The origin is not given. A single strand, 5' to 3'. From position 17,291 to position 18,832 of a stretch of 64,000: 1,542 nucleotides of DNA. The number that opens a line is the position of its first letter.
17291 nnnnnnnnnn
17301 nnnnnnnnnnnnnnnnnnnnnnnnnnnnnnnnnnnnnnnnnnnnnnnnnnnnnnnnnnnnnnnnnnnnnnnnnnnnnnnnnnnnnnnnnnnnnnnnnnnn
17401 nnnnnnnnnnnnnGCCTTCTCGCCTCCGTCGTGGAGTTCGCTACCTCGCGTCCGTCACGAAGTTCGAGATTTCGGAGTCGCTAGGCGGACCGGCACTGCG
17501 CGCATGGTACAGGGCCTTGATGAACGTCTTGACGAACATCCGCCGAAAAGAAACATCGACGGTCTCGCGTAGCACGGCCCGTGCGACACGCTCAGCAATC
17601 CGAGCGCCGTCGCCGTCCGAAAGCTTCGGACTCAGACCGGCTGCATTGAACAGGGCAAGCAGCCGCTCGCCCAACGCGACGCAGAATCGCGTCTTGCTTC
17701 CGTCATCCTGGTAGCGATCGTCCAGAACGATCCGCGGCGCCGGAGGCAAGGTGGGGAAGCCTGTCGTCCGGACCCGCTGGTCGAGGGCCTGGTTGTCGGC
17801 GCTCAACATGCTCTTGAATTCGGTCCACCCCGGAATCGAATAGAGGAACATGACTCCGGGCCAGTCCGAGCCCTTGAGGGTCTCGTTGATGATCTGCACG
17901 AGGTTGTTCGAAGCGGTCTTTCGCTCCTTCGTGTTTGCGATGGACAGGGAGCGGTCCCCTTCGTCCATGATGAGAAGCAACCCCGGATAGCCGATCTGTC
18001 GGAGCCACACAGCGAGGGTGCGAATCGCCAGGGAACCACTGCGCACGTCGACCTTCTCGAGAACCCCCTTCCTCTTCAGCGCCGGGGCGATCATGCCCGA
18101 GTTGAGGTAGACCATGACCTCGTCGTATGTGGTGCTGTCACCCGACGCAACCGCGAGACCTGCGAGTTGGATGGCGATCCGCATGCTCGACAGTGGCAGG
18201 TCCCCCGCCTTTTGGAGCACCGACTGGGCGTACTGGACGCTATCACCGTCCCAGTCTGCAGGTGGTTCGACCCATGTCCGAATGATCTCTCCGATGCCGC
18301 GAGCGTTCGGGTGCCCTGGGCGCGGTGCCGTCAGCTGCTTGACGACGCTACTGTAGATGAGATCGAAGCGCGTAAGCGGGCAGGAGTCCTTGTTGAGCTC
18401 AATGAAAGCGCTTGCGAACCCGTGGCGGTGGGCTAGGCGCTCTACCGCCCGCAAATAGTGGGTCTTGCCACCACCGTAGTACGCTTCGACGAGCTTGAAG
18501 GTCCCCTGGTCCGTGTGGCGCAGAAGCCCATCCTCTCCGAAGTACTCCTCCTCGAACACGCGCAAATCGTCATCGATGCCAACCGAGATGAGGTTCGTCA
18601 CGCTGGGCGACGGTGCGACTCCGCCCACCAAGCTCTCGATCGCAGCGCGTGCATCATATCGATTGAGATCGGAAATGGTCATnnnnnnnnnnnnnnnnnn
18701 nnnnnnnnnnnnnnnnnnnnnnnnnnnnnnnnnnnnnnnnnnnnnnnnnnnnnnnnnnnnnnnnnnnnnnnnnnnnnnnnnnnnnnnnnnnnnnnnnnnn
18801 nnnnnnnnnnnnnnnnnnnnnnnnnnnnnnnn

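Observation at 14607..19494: Stand-alone four-gene module: unknown 271-aa protein, two paralogous BrxD-like P-loop ATPases, DExH (Lhr/BrxHI-like) helicase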

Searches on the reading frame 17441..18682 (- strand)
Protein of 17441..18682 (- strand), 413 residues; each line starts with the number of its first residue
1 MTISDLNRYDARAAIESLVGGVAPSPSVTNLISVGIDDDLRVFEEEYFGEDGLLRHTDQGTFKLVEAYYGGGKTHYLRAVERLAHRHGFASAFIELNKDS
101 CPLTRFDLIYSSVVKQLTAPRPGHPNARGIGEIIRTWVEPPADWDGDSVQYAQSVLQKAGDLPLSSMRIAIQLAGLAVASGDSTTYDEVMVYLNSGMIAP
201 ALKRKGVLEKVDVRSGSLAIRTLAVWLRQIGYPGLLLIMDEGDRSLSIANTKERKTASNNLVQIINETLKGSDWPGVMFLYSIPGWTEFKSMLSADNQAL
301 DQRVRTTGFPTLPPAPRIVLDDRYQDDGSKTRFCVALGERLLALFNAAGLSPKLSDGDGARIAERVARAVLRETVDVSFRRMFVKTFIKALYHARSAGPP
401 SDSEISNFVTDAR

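Call 5: search_protein_families(library=pfam, proteins=[window:17441-18682:-], max_evalue=0.1)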
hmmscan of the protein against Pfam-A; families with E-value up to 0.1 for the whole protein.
window:17441-18682:- (413 aa): 2 families
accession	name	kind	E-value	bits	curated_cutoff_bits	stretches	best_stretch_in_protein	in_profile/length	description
PF10923.14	BrxC_BrxD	-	8.6e-25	87.9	22.2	2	179-392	183-396/414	BREX system ATP-binding protein BrxC/D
PF13401.12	AAA_22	-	0.087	13.6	27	0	65-128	10-70/130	AAA domain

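Call 6: search_protein_families(library=padloc, proteins=[window:17441-18682:-], max_evalue=0.1)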
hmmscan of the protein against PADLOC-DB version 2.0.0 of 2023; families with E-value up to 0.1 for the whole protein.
window:17441-18682:- (413 aa): 2 families
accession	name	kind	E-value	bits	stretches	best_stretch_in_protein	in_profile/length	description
PDLC02494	BrxD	-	9.4e-25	85.6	1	6-305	4-308/440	BrxD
PDLC03959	SngB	-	3.3e-12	44.2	2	219-273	231-285/439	-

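Call 7: search_protein_families(library=ncbifam, proteins=[window:17441-18682:-], max_evalue=0.1)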
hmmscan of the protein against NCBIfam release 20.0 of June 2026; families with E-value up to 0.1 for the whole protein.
window:17441-18682:- (413 aa): 1 family
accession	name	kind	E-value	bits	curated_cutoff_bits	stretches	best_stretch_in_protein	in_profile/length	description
NF033438.1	BREX_BrxD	equivalog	8.7e-24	84.3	350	1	10-306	4-305/423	BREX system ATP-binding protein BrxD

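Call 20: search_solved_structures(query=window:17441-18682:-, max_evalue=1)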
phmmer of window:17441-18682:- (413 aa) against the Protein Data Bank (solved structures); distinct sequences matched with E-value up to 1: 0.

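Call 37: find_homologous_proteins(query=window:17441-18682:-, max_evalue=0.00001)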
Query window:17441-18682:- (413 aa): 65 proteins with E <= 0.00001 among 8000 candidates.
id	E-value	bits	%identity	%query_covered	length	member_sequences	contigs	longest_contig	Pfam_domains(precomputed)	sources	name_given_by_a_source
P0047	5.5e-273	923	100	100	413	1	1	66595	PF10923.15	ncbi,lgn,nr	ncbi:MAG: hypothetical protein EP329_09870 [Deltaproteobacteria bacterium]|nr:MAG: hypothetical prot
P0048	7.4e-198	675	74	100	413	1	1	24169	PF10923.15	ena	-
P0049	1.6e-171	589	65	99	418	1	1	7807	PF10923.15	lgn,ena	-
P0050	5.5e-169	580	64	99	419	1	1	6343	PF10923.15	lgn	-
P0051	3.3e-159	548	61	99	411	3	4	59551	PF10923.15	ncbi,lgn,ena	-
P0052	3.0e-155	535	60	99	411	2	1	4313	PF10923.15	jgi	-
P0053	8.1e-155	534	60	98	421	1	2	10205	PF10923.15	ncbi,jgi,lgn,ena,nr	ncbi:MAG: DUF2791 family P-loop domain-containing protein [Candidatus Competibacteraceae bacterium]|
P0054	8.1e-153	527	60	98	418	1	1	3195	PF10923.15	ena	-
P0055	1.3e-152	527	59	98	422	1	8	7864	PF10923.15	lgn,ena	-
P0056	3.6e-149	515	60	95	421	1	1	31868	PF10923.15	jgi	jgi:hypothetical protein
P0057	8.7e-147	507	57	99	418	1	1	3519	PF10923.15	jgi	jgi:hypothetical protein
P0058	1.9e-146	506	57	98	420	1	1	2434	PF10923.15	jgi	jgi:hypothetical protein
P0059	3.8e-143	495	57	98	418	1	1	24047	PF10923.15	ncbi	-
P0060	1.5e-142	493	65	83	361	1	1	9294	PF10923.15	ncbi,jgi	-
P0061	4.7e-140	485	54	99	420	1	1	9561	PF10923.15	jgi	-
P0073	2.0e-118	414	48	95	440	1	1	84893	PF10923.15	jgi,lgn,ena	-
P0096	1.6e-77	279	46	74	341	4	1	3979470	PF10923.15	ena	-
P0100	2.5e-42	163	35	92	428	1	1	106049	PF10923.15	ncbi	-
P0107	1.3e-31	128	31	89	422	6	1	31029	PF10923.15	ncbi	-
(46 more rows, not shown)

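Call 40: find_related_loci(query=A3, collection=genome_contigs, flank=10000)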
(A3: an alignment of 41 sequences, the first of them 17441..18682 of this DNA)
Query A3 (413 aa) in genome_contigs; peptide patterns used: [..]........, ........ (x = any residue, [..] = any of these).
15 stretches matched a pattern; 3 encode a relative of the query (tblastn E <= 1e-3); 3 distinct loci.
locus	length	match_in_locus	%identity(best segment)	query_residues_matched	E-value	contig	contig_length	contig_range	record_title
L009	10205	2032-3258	60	6-409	5e-157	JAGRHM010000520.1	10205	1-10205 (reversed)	MAG: Candidatus Competibacteraceae bacterium isolate HKST-UBA199 2012-05-30_1_(paired)_contig_551742, whole genome shotg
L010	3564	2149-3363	47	6-411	4e-130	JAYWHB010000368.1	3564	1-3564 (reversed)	MAG: Deinococcales bacterium isolate GLR68_GL53_UP_2_concoct_156 GLR68_GL53_UP_2_concoct_156_367, whole genome shotgun s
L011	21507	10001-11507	47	6-411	9e-126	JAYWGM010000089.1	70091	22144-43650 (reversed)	MAG: Deinococcales bacterium isolate GLR21_GL16_DN_2_metabat_58 GLR21_GL16_DN_2_metabat_58_88, whole genome shotgun sequ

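Call 41: find_related_loci(query=A3, collection=metagenome_contigs, flank=10000)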
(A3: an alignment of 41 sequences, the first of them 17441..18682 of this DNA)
Query A3 (413 aa) in metagenome_contigs; peptide patterns used: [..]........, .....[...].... (x = any residue, [..] = any of these).
107 stretches matched a pattern; 8 encode a relative of the query (tblastn E <= 1e-3); 8 distinct loci.
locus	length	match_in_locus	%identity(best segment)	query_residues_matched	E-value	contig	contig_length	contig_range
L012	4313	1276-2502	60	5-412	4e-167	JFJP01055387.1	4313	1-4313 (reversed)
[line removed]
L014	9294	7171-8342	65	5-407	2e-148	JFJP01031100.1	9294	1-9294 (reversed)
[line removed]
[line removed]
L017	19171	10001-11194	50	11-408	1e-120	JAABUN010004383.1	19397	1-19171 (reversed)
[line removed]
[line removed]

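Call 42: find_encoding_contigs(protein=P0051, flank=10000, max_places=2)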
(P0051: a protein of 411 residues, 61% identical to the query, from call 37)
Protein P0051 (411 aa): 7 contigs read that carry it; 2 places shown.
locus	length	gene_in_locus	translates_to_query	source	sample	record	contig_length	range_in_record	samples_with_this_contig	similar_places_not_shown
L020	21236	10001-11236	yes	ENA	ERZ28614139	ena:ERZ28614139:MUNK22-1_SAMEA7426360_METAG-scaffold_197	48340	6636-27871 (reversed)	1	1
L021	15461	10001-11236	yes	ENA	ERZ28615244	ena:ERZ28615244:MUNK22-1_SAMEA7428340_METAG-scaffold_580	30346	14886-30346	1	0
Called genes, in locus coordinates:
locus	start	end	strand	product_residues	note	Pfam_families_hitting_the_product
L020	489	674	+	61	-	-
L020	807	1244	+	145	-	PF07282:Cas12f1-like_TNB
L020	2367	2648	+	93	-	-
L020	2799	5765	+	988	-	PF04313:HSDR_N, PF00270:DEAD, PF04851:ResIII, PF18766:SWI2_SNF2, PF22679:T1R_D3-like, PF12008:EcoR124_C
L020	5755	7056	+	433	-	PF01420:Methylase_S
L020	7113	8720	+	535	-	PF12161:HsdM_N, PF02384:N6_Mtase, PF07669:Eco57I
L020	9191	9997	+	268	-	-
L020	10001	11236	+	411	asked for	PF10923:BrxC_BrxD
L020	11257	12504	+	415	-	PF10923:BrxC_BrxD (weak)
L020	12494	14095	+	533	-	PF00270:DEAD, PF04851:ResIII (weak), PF00271:Helicase_C, PF22590:Cas3-like_C_2 (weak)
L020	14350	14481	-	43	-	-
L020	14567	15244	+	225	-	-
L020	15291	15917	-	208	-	PF13489:Methyltransf_23, PF08241:Methyltransf_11, PF08242:Methyltransf_12, PF13649:Methyltransf_25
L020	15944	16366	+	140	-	-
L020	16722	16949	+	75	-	PF04014:MazE_antitoxin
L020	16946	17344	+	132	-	PF02661:Fic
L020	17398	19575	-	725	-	PF12770:CHAT (weak)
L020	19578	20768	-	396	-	-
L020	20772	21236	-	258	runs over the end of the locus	-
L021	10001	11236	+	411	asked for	PF10923:BrxC_BrxD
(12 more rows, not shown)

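Call 43: find_encoding_contigs(protein=P0073, flank=10000, max_places=2)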
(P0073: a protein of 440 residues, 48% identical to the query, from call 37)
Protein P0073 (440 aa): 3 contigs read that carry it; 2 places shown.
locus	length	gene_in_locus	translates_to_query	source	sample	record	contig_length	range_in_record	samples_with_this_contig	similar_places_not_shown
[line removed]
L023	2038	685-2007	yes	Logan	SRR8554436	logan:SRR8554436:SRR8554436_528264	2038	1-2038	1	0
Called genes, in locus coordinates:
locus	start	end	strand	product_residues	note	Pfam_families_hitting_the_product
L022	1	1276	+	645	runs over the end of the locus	PF00251:Glyco_hydro_32N, PF08244:Glyco_hydro_32C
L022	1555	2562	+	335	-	PF08240:ADH_N, PF00107:ADH_zinc_N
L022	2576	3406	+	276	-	PF01073:3Beta_HSD (weak), PF01370:Epimerase, PF07993:NAD_binding_4 (faint), PF13460:NAD_binding_10 (faint), PF16363:GDP_Man_Dehyd (faint)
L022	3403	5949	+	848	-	PF02449:Glyco_hydro_42 (weak)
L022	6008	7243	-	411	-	PF07833:Cu_amine_oxidN1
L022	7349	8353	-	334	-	-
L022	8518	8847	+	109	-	PF06153:CdAMP_rec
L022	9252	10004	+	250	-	-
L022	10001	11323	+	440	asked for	PF10923:BrxC_BrxD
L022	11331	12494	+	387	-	PF10923:BrxC_BrxD, PF13191:AAA_16 (faint)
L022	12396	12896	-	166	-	-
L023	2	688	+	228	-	?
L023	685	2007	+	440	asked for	PF10923:BrxC_BrxD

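Call 44: find_encoding_contigs(protein=P0096, flank=10000, max_places=2)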
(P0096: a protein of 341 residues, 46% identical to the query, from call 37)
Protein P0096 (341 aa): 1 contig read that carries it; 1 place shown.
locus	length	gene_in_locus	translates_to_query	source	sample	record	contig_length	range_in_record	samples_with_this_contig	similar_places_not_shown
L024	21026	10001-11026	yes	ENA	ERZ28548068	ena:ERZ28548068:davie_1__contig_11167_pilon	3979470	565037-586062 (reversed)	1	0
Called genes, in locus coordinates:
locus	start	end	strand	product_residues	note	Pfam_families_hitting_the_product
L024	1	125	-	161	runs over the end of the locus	-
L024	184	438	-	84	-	-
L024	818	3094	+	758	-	-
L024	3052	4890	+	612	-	-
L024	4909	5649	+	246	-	-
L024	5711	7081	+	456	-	-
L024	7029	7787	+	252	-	PF08238:Sel1 (faint), PF14852:Fis1_TPR_N (faint), PF23310:TPR_27 (faint)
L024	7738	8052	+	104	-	PF08238:Sel1 (faint)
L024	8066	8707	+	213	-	PF08238:Sel1 (faint)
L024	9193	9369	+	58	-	-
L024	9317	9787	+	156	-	-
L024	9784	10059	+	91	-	-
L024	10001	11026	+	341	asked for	PF10923:BrxC_BrxD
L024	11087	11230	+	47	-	-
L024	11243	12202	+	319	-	PF10923:BrxC_BrxD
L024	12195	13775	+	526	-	PF00270:DEAD, PF04851:ResIII, PF00271:Helicase_C, PF22590:Cas3-like_C_2 (weak)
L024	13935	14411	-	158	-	-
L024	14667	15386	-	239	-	-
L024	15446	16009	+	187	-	PF00092:VWA, PF13519:VWA_2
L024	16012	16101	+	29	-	-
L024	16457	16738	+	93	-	PF13672:PP2C_2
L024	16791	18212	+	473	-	PF00069:Pkinase (weak)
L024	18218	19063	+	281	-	-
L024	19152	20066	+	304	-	PF13086:AAA_11, PF13604:AAA_30 (weak)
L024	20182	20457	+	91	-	-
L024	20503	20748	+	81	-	-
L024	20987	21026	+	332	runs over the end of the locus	PF13087:AAA_12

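Call 58: search_protein_families(library=pfam, proteins=[L009:370-1167:+, L009:6467-8416:+, L009:8766-9707:+, L014:268-3783:+, L014:3838-5571:+, L011:4362-6689:+, L011:7372-9000:-, L011:494-2950:+], max_evalue=0.001)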
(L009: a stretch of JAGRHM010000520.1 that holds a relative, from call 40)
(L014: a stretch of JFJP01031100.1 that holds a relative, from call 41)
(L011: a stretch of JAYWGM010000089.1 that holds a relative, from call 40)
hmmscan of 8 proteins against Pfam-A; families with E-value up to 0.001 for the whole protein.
L009:370-1167:+ (265 aa): 2 families
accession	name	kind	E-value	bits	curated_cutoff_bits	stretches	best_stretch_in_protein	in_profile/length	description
PF13091.12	PLDc_2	-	3.1e-13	50.1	27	1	109-252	5-131/132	PLD-like domain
PF00614.28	PLDc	-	0.00012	22.4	21.9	1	201-223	4-26/28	Phospholipase D Active site motif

L009:6467-8416:+ (649 aa): 8 families
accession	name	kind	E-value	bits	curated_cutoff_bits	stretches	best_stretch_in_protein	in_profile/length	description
PF13361.12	UvrD_C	-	1.8e-12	47.8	25.6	1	551-618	277-348/350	UvrD-like helicase C-terminal domain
PF13245.12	AAA_19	-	7.5e-09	36.3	25.1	1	258-404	8-133/134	AAA domain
PF00580.27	UvrD-helicase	-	9.4e-09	35.8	23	1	356-403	209-254/271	UvrD/REP helicase N-terminal domain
PF08378.17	NERD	-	1.4e-08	35.7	22.1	1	22-113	3-95/111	Nuclease-related domain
PF01443.25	Viral_helicase1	-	8.1e-06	26.2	21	0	265-437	2-135/228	Viral superfamily 1 RNA helicase core domain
PF13604.12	AAA_30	-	5.3e-05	23.5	27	1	260-399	17-127/191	AAA domain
PF13538.12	UvrD_C_2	-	0.00021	21.5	27.4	1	566-615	6-51/52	UvrD-like helicase C-terminal domain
PF09848.15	SLFN-g3_helicase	-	0.00045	20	24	1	265-453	5-182/354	Schlafen group 3, DNA/RNA helicase domain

L009:8766-9707:+ (313 aa): 1 family
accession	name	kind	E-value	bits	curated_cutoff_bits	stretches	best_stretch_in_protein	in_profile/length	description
PF10127.15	RlaP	-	4e-86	289.2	23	1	55-301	3-248/249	RNA repair pathway DNA polymerase beta family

L014:268-3783:+ (1171 aa): 1 family
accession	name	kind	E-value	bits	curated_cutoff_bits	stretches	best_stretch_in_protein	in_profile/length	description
PF00271.37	Helicase_C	-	7.1e-08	33.1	23.5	1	899-976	37-108/110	Helicase conserved C-terminal domain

L014:3838-5571:+ (577 aa): 1 family
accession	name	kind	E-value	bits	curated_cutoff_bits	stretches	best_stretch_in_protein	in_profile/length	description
PF09369.15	MZB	-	8.2e-08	33.3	24.2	1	438-536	1-80/80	MrfA Zn-binding domain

L011:4362-6689:+ (775 aa): 6 families
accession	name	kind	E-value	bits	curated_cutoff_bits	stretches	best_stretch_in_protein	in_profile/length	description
PF13328.12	HD_4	-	1.4e-49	168.3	27.2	1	46-198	1-155/156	HD domain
PF04607.23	RelA_SpoT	-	2.4e-37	128.1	27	1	264-397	1-111/113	Region found in RelA / SpoT proteins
PF02824.27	TGS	-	7e-22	77.7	22.2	1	450-508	1-59/60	TGS domain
PF01966.28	HD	-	2e-09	38.2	22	1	65-167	1-116/116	HD domain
PF13291.12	ACT_4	-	2.3e-06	28.6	27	1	701-770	7-78/80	ACT domain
PF19296.4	RelA_AH_RIS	-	3.5e-06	27.7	23.8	0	523-617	3-92/185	RelA/SpoT, AH and RIS domains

L011:7372-9000:- (542 aa): 4 families
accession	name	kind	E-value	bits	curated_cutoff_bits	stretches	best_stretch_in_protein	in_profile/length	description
PF02878.22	PGM_PMM_I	-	2.4e-29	102.2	22.5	1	39-178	2-133/138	Phosphoglucomutase/phosphomannomutase, alpha/beta/alpha domain I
PF02880.22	PGM_PMM_III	-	2.4e-28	99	20.7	1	317-433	1-111/115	Phosphoglucomutase/phosphomannomutase, alpha/beta/alpha domain III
PF02879.22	PGM_PMM_II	-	3.3e-13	50.5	29.3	1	207-314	2-103/103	Phosphoglucomutase/phosphomannomutase, alpha/beta/alpha domain II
PF00408.26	PGM_PMM_IV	-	1.6e-05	25.3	23.1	1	488-531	22-64/68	Phosphoglucomutase/phosphomannomutase, C-terminal domain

L011:494-2950:+ (818 aa): 4 families
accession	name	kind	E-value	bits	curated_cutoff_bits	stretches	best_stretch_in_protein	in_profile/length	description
PF00092.34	VWA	-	6.5e-18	66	23.8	1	395-570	2-172/174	von Willebrand factor type A domain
PF13519.12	VWA_2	-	3.3e-17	63.5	27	1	395-506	1-107/107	von Willebrand factor type A domain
PF13768.12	VWA_3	-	2e-09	38.1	27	1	397-558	5-154/155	von Willebrand factor type A domain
PF07090.17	GATase1_like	-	3.1e-05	24.1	27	0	341-405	96-165/247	Putative glutamine amidotransferase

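Call 59: search_protein_families(library=padloc, proteins=[L009:370-1167:+, L009:6467-8416:+, L009:8766-9707:+, L014:268-3783:+, L014:3838-5571:+, L011:4362-6689:+, L011:7372-9000:-, L011:494-2950:+], max_evalue=0.001)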
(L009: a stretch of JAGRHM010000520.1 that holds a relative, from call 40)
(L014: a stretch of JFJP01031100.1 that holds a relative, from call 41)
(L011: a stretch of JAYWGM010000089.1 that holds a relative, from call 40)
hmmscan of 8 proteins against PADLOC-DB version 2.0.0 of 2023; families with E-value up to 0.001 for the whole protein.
L009:370-1167:+ (265 aa): 29 families (the best 25 are shown)
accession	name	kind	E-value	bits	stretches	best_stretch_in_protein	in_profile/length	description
PDLC02587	DrmC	-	3.6e-91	302.9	1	4-261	4-264/267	DrmC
PDLC02597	DrmC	-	4.8e-41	139.2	1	11-249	15-232/242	DrmC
PDLC02585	DrmC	-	3.1e-31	106.9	1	51-260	57-252/253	DrmC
PDLC02607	DrmC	-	1.3e-30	104.6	1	41-258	53-261/265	DrmC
PDLC02595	DrmC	-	5.7e-28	96.4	1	16-259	28-265/269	DrmC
PDLC02588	DrmC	-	1.3e-26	91.8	1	6-261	15-252/256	DrmC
PDLC02606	DrmC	-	2.6e-23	80.7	1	83-260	17-181/182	DrmC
PDLC02605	DrmC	-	5.6e-22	76.6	1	84-259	99-266/270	DrmC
PDLC02613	DrmC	-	6.6e-22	76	1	56-261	52-261/262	DrmC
PDLC02602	DrmC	-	7.4e-19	66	1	81-256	87-252/381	DrmC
PDLC02616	DrmC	-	1.5e-17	62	1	197-260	160-223/224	DrmC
PDLC02609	DrmC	-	1.9e-17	62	1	101-251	98-231/241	DrmC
PDLC02612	DrmC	-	4.1e-17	60.5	1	37-260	30-232/235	DrmC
PDLC02608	DrmC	-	1.1e-16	59.1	1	84-261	1-160/162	DrmC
PDLC02589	DrmC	-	5.5e-16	56.5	1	83-261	92-262/264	DrmC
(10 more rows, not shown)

L009:6467-8416:+ (649 aa): 33 families (the best 25 are shown)
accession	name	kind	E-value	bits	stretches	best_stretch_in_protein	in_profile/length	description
PDLC01087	C3a187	-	1.4e-72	243.3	1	15-629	9-555/559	NERD+UvrD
PDLC03813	RTasNERD-Hel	-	3.2e-19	67.4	2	9-120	1-115/519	DRT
PDLC00132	GajB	-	1.4e-16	58.3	2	358-448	213-301/625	UrvD helicase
PDLC03802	RTasHel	-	1.6e-13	48.4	1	357-458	190-283/675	DRT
PDLC00122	GajB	-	5.6e-13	46.6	2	360-464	163-265/502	UrvD helicase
PDLC03002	Helicase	-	6e-12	42.6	1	338-444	309-423/707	-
PDLC00127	GajB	-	6.7e-12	42.7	1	360-459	202-302/594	UrvD helicase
PDLC00117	GajB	-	3.8e-11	40.2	1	558-628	511-597/604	UrvD helicase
PDLC00129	GajB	-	3e-10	37.3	1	357-455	224-318/594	UrvD helicase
PDLC00116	GajB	-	1.3e-09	35.3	1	535-626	435-528/557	UrvD helicase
PDLC00106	GajB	-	2.8e-09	34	1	356-456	202-298/577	UrvD helicase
PDLC00138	GajB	-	2e-08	31.4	0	358-457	219-316/581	UrvD helicase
PDLC00114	GajB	-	2e-08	31.3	0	358-462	214-315/635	UrvD helicase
PDLC00103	GajB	-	3.2e-08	30.9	1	563-629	522-588/612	UrvD helicase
PDLC00112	GajB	-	4.9e-08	30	0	555-628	488-566/581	UrvD helicase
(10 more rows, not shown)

L009:8766-9707:+ (313 aa): 0 families

L014:268-3783:+ (1171 aa): 9 families
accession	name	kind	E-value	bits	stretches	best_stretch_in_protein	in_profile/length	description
PDLC02575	DrmA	-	3.9e-281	932.7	1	343-1166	7-833/837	DrmA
PDLC02568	DrmA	-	3.7e-242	803.4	1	566-1165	1-603/611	DrmA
PDLC02571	DrmA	-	1.8e-182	606.9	2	643-1120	765-1236/1282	DrmA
PDLC02567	DrmA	-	1.6e-154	514.2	1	224-1163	753-1724/1750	DrmA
PDLC02577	DrmA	-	1.5e-126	421.3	1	506-1163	11-678/697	DrmA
PDLC02576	DrmA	-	2.4e-61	205.7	2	444-811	498-861/1235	DrmA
PDLC02574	DrmA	-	5.1e-46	154.9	1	918-1161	21-252/269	DrmA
PDLC02570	DrmA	-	5.9e-05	19.6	1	913-1012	562-658/851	DrmA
PDLC02573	DrmA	-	6.9e-05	19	1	933-1038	794-898/1018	DrmA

L014:3838-5571:+ (577 aa): 4 families
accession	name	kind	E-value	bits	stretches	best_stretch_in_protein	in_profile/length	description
PDLC02583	DrmB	-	8.4e-72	241.1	1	55-557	93-603/606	DrmB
PDLC02584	DrmB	-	7.2e-64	214.3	1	129-568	6-443/445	DrmB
PDLC02579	DrmB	-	9.2e-63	210.1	1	324-567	68-313/314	DrmB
PDLC02582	DrmB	-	3.9e-10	37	1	432-568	523-645/649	DrmB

L011:4362-6689:+ (775 aa): 1 family
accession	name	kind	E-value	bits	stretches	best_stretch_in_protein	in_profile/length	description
PDLC04999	PDC-S33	-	6.6e-10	36.9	1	258-383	64-174/349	-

L011:7372-9000:- (542 aa): 0 families

L011:494-2950:+ (818 aa): 0 families
